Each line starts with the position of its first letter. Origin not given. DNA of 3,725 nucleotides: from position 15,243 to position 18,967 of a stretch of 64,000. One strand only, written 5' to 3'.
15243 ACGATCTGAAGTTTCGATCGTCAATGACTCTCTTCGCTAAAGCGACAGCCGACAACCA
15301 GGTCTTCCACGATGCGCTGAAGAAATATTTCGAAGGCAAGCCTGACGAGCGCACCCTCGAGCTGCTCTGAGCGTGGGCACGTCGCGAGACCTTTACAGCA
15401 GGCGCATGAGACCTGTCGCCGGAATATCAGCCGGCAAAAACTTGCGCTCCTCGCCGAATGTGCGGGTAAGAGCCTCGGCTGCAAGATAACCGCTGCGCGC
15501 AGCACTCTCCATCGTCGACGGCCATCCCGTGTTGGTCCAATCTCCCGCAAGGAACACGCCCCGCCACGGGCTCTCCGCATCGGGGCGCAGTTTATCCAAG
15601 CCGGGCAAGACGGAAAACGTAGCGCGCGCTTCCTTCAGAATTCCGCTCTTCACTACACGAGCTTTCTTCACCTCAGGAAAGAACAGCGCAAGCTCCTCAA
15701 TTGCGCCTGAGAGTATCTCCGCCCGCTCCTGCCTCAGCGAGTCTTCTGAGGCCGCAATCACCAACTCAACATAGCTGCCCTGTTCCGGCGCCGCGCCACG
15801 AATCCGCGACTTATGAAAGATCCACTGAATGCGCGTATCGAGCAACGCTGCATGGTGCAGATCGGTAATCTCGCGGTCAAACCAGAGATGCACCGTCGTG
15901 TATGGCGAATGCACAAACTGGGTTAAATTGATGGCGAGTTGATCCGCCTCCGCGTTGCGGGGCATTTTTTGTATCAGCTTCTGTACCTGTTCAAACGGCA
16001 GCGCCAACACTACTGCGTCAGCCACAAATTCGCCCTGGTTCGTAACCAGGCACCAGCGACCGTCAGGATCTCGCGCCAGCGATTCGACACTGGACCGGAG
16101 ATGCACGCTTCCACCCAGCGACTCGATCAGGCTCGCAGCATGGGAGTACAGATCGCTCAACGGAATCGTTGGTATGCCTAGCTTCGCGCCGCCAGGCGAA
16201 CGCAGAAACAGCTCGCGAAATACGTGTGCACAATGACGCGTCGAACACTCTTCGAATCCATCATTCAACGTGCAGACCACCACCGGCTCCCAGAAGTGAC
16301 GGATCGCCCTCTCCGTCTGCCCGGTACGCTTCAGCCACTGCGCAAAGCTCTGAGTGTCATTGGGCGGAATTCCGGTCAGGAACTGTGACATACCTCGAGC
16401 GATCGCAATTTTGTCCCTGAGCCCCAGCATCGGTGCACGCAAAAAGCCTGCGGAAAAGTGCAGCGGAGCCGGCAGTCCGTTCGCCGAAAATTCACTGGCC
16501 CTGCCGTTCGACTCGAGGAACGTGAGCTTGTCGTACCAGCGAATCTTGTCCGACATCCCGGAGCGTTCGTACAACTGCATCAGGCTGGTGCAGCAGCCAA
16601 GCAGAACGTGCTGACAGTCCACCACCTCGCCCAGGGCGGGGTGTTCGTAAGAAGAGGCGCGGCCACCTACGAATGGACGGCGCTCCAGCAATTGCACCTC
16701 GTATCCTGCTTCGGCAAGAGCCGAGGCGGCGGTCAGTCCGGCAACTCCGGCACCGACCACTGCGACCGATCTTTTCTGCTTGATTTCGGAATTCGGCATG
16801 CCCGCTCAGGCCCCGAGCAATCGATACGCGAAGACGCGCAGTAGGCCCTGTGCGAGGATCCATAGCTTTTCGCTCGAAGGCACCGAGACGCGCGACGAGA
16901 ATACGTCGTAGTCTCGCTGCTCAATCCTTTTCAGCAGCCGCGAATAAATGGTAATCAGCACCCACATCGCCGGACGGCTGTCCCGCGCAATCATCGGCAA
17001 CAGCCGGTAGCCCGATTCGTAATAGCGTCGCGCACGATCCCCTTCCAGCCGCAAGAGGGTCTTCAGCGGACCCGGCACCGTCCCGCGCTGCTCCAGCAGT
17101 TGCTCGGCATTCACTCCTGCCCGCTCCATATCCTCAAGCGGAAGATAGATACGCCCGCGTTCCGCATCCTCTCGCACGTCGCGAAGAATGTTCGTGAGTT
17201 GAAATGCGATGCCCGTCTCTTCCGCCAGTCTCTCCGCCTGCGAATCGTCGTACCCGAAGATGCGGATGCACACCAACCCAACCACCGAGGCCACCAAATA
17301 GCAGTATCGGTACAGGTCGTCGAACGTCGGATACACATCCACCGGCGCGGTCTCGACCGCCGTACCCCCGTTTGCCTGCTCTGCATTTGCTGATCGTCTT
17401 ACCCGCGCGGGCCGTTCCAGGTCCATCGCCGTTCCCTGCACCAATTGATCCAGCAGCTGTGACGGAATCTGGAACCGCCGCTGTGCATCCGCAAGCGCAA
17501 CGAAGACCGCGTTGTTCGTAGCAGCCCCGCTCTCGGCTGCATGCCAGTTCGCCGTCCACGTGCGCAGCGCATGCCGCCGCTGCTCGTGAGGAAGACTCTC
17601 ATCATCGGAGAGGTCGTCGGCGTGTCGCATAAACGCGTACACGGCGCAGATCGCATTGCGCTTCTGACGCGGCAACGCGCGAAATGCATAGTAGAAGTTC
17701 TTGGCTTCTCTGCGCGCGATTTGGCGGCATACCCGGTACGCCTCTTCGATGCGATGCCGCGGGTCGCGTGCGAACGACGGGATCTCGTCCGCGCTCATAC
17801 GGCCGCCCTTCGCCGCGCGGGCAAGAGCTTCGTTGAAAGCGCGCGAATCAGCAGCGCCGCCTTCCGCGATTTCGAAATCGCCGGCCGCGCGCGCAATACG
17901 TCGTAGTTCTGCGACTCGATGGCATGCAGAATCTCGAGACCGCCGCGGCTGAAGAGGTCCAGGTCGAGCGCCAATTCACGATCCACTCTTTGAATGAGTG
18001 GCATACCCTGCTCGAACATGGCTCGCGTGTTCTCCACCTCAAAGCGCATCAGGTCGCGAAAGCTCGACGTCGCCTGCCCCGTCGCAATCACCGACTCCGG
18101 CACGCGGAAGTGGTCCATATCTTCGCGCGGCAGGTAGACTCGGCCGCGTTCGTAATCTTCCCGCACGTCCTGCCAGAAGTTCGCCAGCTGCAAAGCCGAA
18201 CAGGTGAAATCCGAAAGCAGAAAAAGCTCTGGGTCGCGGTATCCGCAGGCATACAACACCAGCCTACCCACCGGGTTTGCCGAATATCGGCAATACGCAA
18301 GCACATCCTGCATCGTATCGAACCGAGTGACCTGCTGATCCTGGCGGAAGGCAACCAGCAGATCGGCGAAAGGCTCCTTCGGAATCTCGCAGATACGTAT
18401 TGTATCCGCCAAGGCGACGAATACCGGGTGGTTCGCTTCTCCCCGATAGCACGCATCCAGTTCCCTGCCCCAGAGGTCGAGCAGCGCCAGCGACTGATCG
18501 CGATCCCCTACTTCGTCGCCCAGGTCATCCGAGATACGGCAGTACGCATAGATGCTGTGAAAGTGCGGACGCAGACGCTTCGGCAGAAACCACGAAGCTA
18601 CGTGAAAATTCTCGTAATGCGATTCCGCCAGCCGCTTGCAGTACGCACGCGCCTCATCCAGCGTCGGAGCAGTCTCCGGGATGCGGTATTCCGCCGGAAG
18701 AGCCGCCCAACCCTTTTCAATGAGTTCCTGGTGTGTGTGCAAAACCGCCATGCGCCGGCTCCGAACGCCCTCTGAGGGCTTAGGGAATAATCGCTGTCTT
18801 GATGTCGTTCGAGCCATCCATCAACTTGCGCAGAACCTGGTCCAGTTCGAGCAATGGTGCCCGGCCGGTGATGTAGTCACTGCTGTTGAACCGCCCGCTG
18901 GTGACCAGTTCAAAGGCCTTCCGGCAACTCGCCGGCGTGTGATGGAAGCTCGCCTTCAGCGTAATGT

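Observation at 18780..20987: Two tandem Zn-dependent polyol-type dehydrogenases inside the hopanoid operon: candidates for the unassigned ribosylhopane-to-bacteriohopanetetrol reductase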

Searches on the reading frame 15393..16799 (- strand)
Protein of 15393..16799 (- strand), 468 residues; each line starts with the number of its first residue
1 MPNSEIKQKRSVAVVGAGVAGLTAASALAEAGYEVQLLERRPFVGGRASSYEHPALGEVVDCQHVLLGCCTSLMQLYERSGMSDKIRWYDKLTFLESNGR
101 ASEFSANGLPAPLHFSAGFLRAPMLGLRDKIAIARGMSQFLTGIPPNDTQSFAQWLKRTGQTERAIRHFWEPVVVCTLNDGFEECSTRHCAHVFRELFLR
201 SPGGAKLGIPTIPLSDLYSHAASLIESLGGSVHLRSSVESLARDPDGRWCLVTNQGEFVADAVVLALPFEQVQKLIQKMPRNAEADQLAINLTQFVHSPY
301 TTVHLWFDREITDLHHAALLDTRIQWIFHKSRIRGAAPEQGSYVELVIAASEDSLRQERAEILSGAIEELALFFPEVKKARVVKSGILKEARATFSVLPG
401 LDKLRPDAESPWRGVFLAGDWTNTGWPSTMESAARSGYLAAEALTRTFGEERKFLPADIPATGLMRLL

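Call 5: search_protein_families(library=pfam, proteins=[window:15393-16799:-])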
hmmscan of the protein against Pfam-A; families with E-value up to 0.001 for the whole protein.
window:15393-16799:- (468 aa): 15 families
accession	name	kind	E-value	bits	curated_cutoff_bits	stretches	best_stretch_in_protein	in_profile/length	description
PF01593.30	Amino_oxidase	-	2.5e-48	165.9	19.8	1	19-444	1-442/443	Flavin containing amine oxidoreductase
PF01266.30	DAO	-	9.4e-14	52.1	27.9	1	12-50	2-40/353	FAD dependent oxidoreductase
PF13450.12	NAD_binding_8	-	2e-13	50.9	21.9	1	14-62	1-47/68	NAD(P)-binding Rossmann-like domain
PF12831.13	FAD_oxidored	-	1.7e-08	34.6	27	1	12-52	2-42/416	FAD dependent oxidoreductase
PF13454.12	NAD_binding_9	-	1.8e-08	35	21.8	0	231-267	116-152/155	FAD-NAD(P)-binding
PF07992.20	Pyr_redox_2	-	1.2e-07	31.9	26.1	1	10-47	143-179/291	Pyridine nucleotide-disulphide oxidoreductase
PF03486.20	HI0933_like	-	3.5e-06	27.1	50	1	11-45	2-36/244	HI0933-like protein Rossmann domain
PF00890.30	FAD_binding_2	-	1.2e-05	25.1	20.4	1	12-46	2-36/414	FAD binding domain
PF00070.33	Pyr_redox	-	1.3e-05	26.1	22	1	11-44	1-34/82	Pyridine nucleotide-disulphide oxidoreductase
PF01494.25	FAD_binding_3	-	6.7e-05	22.7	22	1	11-41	3-33/349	FAD binding domain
PF01134.28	GIDA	-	0.00016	21.3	22.1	1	12-38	2-28/391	Glucose inhibited division protein A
PF01946.23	Thi4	-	0.00022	21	26.2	1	11-46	19-55/235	Thi4 family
PF02737.24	3HCDH_N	-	0.00039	20.8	22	0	11-42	1-32/180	3-hydroxyacyl-CoA dehydrogenase, NAD binding domain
PF03807.23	F420_oxidored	-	0.00067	20.6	21.6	0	253-292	52-91/94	NADP oxidoreductase coenzyme F420-dependent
PF01262.27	AlaDh_PNT_C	-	0.00085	19.2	23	0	9-43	28-62/214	Alanine dehydrogenase/PNT, C-terminal domain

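Call 6: search_protein_families(library=ncbifam, proteins=[window:15393-16799:-])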
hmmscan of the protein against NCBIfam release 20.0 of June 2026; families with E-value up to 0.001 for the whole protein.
window:15393-16799:- (468 aa): 70 families (the best 25 are shown)
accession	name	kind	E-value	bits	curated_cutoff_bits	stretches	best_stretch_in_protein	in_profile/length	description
TIGR03467.1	HpnE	equivalog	1.2e-131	440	283.05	1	12-445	1-429/430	hydroxysqualene dehydroxylase HpnE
TIGR02731.1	phytoene_desat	equivalog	1e-44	153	569.4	1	12-444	2-452/453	15-cis-phytoene desaturase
TIGR02732.1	zeta_caro_desat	equivalog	1.1e-35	123.4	622.15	2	12-317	2-327/474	9,9'-di-cis-zeta-carotene desaturase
NF005560.0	PRK07233.1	equivalog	9.2e-31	107.1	252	1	11-447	2-431/435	hypothetical protein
TIGR02734.1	crtI_fam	subfamily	6.8e-13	48.1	238.1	1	12-62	1-49/504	phytoene desaturase family protein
NF058655.1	CrtID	equivalog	1.7e-12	47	640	1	12-53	1-42/478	bifunctional phytoene desaturase/3,4-desaturase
TIGR03197.1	MnmC_Cterm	equivalog_domain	1.2e-11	44.4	174.2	1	12-53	2-43/400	FAD-dependent 5-carboxymethylaminomethyl-2-thiouridine(34) oxidoreductase MnmC1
NF045637.1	carotdesatCrtDProt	equivalog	1.2e-10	40.6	580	1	12-53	1-42/485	1-hydroxycarotenoid 3,4-desaturase CrtD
NF005547.0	PRK07208.1-3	equivalog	2e-10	40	380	1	8-50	3-45/465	hypothetical protein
NF002480.1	PRK01747.1-1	equivalog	3e-10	39.1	540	1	7-57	246-296/645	bifunctional tRNA (5-methylaminomethyl-2-thiouridine)(34)-methyltransferase MnmC2/FAD-dependent 5-carboxymethylaminomethyl-2-thiouridine(34)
TIGR02733.1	desat_CrtD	equivalog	2.2e-09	36.5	549.7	1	10-52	2-44/492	C-3',4' desaturase CrtD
NF040770.1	hetero_SS_HdrA2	exception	2.4e-09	35.9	1100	1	4-50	134-180/777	CoB-CoM heterodisulfide reductase HdrA2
NF009409.0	PRK12770.1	subfamily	2.5e-09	36.6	343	1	7-46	16-55/360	putative glutamate synthase subunit beta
NF050086.1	pipecolate_AmaA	exception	2.3e-08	33.1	600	1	7-42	23-58/425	L-pipecolate oxidase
NF005545.0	PRK07208.1-1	equivalog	9.4e-08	30.9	451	1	6-51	4-50/504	hypothetical protein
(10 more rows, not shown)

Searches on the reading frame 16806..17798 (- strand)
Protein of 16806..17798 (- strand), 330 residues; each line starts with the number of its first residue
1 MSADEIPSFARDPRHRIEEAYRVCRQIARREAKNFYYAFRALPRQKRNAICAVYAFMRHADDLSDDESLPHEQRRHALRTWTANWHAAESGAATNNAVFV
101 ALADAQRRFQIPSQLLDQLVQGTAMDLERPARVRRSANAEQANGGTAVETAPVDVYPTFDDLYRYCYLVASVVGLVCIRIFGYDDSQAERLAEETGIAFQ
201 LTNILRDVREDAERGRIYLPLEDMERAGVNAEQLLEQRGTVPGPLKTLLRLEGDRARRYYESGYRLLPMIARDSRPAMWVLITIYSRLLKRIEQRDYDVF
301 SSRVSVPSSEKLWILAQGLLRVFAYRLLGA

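Call 5: search_protein_families(library=pfam, proteins=[window:16806-17798:-])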
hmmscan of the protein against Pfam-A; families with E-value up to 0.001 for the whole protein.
window:16806-17798:- (330 aa): 1 family
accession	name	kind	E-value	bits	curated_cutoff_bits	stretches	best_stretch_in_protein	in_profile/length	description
PF00494.24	SQS_PSY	-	6.7e-75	252.6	26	1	29-307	2-260/263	Squalene/phytoene synthase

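Call 6: search_protein_families(library=ncbifam, proteins=[window:16806-17798:-])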
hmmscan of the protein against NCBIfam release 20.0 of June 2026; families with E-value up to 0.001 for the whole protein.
window:16806-17798:- (330 aa): 6 families
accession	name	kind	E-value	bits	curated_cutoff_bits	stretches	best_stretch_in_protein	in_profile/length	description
TIGR03465.1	HpnD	equivalog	1.4e-77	260.3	278.6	2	146-319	95-265/267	presqualene diphosphate synthase HpnD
NF045686.1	PhytoSynCyanob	equivalog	2.4e-58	197.7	550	2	155-321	129-306/310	15-cis-phytoene synthase CrtB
TIGR03464.1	HpnC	equivalog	3.7e-48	164.4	250.45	1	29-319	3-266/267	squalene synthase HpnC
NF045921.1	PhytnSynCrtBRhod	equivalog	2.8e-36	125.5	500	2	154-322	112-279/307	15-cis-phytoene synthase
NF042419.1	Phyto_syn_CrtB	equivalog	2.2e-30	106.3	480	1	32-323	15-287/306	15-cis-phytoene synthase CrtB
TIGR01559.1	squal_synth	equivalog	1.5e-13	50.7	286.75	1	21-223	3-202/337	squalene synthase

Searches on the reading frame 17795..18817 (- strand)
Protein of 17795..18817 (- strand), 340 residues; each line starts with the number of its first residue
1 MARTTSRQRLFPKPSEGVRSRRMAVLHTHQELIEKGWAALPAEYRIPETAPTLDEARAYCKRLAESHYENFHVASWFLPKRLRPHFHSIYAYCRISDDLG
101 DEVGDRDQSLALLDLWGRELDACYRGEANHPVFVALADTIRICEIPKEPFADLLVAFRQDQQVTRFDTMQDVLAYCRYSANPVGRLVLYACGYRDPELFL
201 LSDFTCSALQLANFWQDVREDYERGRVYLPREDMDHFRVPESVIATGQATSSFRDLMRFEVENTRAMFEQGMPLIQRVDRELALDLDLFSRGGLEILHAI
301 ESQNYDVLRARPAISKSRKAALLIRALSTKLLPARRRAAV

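Call 5: search_protein_families(library=pfam, proteins=[window:17795-18817:-])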
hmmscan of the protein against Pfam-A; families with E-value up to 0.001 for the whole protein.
window:17795-18817:- (340 aa): 1 family
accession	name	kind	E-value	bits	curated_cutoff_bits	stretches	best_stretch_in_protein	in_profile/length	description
PF00494.24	SQS_PSY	-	6.8e-69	232.9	26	1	66-318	3-263/263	Squalene/phytoene synthase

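Call 6: search_protein_families(library=ncbifam, proteins=[window:17795-18817:-])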
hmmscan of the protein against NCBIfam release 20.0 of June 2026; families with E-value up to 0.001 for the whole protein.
window:17795-18817:- (340 aa): 5 families
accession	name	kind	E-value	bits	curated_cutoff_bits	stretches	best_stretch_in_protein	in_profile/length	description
TIGR03464.1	HpnC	equivalog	1.1e-105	352.9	250.45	1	64-327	2-266/267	squalene synthase HpnC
TIGR03465.1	HpnD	equivalog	6.2e-58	195.9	278.6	1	68-327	6-265/267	presqualene diphosphate synthase HpnD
NF045686.1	PhytoSynCyanob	equivalog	1.4e-39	136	550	2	46-187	10-151/310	15-cis-phytoene synthase CrtB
NF045921.1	PhytnSynCrtBRhod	equivalog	9.5e-28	97.5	500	1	58-328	8-277/307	15-cis-phytoene synthase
NF042419.1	Phyto_syn_CrtB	equivalog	1.3e-14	54.5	480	1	70-328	17-284/306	15-cis-phytoene synthase CrtB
